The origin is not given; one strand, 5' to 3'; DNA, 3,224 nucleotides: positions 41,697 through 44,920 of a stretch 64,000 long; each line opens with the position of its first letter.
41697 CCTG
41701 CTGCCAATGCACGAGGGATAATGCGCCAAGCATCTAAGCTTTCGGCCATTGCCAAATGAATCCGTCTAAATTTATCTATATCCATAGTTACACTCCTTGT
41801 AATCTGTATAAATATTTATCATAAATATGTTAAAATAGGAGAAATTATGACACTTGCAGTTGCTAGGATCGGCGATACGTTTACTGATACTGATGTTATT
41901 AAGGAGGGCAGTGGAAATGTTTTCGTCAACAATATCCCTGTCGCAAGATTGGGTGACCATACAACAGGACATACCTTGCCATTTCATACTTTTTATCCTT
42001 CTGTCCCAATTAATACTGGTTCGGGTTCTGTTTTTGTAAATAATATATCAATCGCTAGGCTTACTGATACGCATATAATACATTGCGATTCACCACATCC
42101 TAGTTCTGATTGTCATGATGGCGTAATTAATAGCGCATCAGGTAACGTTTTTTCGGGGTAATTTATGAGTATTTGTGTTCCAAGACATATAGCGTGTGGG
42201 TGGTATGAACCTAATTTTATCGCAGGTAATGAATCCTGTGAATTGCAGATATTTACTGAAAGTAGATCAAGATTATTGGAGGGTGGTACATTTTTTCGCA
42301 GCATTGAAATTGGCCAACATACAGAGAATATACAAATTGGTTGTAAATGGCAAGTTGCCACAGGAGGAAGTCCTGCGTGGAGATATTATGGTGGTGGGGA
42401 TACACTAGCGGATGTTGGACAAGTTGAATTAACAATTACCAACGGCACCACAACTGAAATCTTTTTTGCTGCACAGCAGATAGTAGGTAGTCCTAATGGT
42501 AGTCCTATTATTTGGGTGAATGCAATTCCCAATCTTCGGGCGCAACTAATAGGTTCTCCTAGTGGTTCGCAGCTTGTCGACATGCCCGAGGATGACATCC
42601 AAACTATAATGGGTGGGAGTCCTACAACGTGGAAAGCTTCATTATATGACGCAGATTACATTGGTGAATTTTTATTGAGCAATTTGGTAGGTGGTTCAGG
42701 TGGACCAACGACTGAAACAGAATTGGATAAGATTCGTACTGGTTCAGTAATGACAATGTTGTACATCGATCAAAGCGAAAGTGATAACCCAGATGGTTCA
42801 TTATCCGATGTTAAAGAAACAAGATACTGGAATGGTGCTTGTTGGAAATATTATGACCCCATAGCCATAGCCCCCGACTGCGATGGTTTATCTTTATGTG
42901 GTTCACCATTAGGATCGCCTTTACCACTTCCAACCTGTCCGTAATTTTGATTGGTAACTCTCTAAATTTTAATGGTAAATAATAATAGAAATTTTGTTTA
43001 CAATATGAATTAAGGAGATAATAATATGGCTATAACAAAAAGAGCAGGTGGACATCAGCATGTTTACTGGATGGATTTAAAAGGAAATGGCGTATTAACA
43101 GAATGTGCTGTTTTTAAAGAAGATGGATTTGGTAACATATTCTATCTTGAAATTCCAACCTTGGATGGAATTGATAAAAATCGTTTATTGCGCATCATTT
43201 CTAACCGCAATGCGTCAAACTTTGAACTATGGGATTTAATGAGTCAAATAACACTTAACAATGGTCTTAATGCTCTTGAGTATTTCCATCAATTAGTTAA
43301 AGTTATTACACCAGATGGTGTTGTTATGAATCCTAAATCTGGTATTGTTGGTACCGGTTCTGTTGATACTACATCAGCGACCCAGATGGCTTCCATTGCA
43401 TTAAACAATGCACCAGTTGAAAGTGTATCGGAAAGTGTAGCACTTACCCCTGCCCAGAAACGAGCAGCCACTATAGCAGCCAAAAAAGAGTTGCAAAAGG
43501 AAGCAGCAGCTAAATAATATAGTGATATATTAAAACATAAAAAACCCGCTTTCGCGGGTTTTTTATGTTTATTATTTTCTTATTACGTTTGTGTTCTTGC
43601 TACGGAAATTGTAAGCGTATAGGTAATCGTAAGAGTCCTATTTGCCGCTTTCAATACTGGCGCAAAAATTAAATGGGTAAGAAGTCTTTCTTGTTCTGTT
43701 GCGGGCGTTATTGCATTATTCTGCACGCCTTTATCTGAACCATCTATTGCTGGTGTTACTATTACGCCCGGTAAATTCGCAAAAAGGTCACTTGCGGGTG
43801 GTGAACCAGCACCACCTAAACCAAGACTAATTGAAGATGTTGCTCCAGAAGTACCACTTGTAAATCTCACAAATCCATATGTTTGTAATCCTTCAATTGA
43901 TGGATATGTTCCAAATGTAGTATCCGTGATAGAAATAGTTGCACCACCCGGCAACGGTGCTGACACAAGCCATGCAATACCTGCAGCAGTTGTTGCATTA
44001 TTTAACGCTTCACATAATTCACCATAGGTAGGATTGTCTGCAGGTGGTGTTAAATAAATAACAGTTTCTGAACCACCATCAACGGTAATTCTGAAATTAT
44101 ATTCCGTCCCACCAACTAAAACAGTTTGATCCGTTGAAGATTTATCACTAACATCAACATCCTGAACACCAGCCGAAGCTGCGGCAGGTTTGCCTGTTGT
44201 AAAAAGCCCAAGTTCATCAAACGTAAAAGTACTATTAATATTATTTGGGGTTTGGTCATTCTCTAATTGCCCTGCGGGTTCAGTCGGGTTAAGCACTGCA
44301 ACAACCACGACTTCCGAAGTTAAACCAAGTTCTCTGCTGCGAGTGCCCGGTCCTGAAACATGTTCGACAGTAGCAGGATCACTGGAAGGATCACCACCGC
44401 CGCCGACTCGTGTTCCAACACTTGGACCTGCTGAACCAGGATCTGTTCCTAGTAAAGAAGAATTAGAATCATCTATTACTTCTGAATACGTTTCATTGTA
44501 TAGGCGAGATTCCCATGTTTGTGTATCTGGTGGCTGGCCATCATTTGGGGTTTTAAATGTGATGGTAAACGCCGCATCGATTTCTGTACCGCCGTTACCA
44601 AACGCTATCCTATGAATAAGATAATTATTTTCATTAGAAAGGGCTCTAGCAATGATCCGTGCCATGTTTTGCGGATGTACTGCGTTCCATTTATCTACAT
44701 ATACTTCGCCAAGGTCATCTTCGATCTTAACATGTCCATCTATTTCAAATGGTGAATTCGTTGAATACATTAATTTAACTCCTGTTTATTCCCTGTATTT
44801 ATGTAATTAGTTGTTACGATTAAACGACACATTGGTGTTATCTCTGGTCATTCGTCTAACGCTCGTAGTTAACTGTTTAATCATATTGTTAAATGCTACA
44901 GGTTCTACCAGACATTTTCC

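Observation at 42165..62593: G-S-P tripeptide repeated about 40 times across five virion-region proteins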

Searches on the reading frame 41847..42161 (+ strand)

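Call 13: search_protein_families(library=pfam, proteins=[window:41847-42161:+], max_evalue=0.01)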
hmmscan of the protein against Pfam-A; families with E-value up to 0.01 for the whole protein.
window:41847-42161:+ (104 aa): 1 family
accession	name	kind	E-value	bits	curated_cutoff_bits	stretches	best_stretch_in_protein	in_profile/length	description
PF05488.18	PAAR_motif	-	1.8e-12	47.7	27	2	3-40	23-63/70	PAAR motif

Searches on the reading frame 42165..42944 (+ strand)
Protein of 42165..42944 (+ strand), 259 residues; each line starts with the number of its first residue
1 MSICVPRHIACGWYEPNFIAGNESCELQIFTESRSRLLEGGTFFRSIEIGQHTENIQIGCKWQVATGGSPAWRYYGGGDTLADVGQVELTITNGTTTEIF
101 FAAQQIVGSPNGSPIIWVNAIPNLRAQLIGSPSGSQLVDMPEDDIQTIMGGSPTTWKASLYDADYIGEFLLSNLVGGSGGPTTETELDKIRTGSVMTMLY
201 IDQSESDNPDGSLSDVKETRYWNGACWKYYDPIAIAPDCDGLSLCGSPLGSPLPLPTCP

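Call 13: search_protein_families(library=pfam, proteins=[window:42165-42944:+], max_evalue=0.01)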
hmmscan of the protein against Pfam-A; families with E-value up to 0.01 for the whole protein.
window:42165-42944:+ (259 aa): 0 families

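Call 15: search_protein_families(library=phrogs, proteins=[window:42165-42944:+], max_evalue=0.001)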
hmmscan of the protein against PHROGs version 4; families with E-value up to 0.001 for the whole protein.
window:42165-42944:+ (259 aa): 0 families

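Call 31: find_homologous_proteins(query=window:42165-42944:+)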
Query window:42165-42944:+ (259 aa): 5 proteins with E <= 0.001 among 1290 candidates.
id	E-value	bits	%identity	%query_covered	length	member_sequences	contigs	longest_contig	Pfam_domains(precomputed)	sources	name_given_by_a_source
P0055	1.4e-176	603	100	100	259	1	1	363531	-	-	-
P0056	4.0e-50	189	46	97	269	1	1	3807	-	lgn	-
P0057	2.5e-44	170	40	92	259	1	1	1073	-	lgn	-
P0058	1.8e-40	157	42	93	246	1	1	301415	-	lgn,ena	-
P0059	2.9e-40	156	42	95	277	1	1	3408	-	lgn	-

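Call 83: predict_structure(alignment_id=A2)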
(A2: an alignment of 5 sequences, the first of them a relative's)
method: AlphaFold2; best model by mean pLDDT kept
length: 259 residues; sequences in the alignment: 5
mean_pLDDT: 37.5   pTM: 0.36
mean pLDDT of the five models: 37.5, 37.2, 34.4, 34.1, 28.8
residues with pLDDT >= 90: 0; 70-90: 2; 50-70: 42; < 50: 215
segments of 3 or more residues with pLDDT < 50: 1-56, 61-85, 105-118, 140-228, 230-259
pLDDT, mean of each block of 10 residues (from residue 1): 22 34 28 31 34 44 40 28 49 64 47 40 60 55 32 23 26 28 40 36 35 39 47 36 26 30
secondary structure, 60 per line:
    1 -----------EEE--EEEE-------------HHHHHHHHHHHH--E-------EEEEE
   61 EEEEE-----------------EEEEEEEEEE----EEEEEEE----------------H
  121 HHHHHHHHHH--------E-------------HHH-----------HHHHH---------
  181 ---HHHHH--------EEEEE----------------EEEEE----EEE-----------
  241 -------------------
elements in order: E12-14 E17-20 H34-45 E56-65 E83-92 E97-103 H120-130 H167-171 H184-188 E197-201 E218-222 E227-229

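Call 85: search_protein_families(library=phrogs, proteins=[window:42165-42944:+], max_evalue=0.01)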
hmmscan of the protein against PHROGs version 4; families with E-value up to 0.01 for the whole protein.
window:42165-42944:+ (259 aa): 1 family
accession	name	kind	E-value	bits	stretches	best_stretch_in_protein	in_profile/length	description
phrog_23020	-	unknown function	0.0043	17.9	0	182-215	13-44/69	-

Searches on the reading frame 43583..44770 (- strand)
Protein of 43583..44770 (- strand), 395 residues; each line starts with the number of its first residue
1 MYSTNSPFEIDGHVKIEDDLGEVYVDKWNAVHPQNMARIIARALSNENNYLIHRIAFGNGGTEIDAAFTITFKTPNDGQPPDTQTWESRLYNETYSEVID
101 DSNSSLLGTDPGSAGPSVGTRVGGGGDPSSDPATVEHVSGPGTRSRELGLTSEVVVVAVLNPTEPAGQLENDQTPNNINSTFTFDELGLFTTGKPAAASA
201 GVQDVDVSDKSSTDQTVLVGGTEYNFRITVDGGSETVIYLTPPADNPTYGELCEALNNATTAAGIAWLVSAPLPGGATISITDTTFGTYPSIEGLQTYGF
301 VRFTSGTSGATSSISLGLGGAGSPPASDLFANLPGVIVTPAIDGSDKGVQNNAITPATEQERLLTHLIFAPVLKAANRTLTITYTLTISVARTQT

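Call 13: search_protein_families(library=pfam, proteins=[window:43583-44770:-], max_evalue=0.01)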
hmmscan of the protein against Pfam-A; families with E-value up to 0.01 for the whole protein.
window:43583-44770:- (395 aa): 0 families

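Call 15: search_protein_families(library=phrogs, proteins=[window:43583-44770:-], max_evalue=0.001)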
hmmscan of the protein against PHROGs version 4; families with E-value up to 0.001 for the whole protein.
window:43583-44770:- (395 aa): 1 family
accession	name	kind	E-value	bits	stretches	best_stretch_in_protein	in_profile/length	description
phrog_11259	-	unknown function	2.4e-72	244.9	1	4-393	7-372/383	-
